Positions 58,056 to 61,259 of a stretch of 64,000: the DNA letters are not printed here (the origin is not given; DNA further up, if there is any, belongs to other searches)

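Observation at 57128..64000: ccr co-transcribed with a giant FAD/Fe-S oxidase and an LLM oxidoreductase, divergent from MaoC-ACAD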

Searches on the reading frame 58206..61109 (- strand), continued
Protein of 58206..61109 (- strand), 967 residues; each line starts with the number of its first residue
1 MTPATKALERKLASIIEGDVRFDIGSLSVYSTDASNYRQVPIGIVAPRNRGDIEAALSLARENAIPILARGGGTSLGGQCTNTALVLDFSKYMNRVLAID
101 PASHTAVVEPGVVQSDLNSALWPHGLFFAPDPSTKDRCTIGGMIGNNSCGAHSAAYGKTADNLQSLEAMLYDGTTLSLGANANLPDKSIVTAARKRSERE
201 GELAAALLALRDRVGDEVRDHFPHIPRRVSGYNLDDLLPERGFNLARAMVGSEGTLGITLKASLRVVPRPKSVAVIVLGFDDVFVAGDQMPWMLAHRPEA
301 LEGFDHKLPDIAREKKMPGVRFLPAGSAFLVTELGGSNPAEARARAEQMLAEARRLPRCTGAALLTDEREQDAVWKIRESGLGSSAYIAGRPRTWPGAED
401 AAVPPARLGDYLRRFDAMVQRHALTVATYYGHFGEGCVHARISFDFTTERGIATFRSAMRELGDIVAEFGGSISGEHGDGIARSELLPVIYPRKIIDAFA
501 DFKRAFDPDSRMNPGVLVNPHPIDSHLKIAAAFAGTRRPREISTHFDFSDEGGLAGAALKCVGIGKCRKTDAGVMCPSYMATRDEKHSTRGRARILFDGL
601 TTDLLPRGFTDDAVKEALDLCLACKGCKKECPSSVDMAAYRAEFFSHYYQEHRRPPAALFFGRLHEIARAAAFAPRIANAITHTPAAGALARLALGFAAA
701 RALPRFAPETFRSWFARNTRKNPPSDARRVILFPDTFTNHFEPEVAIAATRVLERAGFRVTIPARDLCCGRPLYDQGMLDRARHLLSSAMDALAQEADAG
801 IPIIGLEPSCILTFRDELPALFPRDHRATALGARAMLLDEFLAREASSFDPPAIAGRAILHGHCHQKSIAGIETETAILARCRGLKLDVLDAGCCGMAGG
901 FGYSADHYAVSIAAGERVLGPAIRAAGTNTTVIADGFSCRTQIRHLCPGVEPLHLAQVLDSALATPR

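Call 67: search_protein_families(library=pfam, proteins=[L001:5137-6174:-], max_evalue=0.00001)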
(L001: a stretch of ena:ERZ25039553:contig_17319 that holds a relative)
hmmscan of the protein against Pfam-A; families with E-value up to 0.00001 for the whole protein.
L001:5137-6174:- (345 aa): 3 families
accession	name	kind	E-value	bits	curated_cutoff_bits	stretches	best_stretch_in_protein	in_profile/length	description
PF03328.21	HpcH_HpaI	-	3.9e-27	95.4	25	1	34-252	18-221/221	HpcH/HpaI aldolase/citrate lyase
PF22484.2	DUF6986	-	1.9e-10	40.6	27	1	98-334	160-402/408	Domain of unknown function (DUF6986)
PF01274.28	MS_TIM-barrel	-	1.8e-07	30.9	26.4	1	106-270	50-227/248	Malate synthase, TIM barrel domain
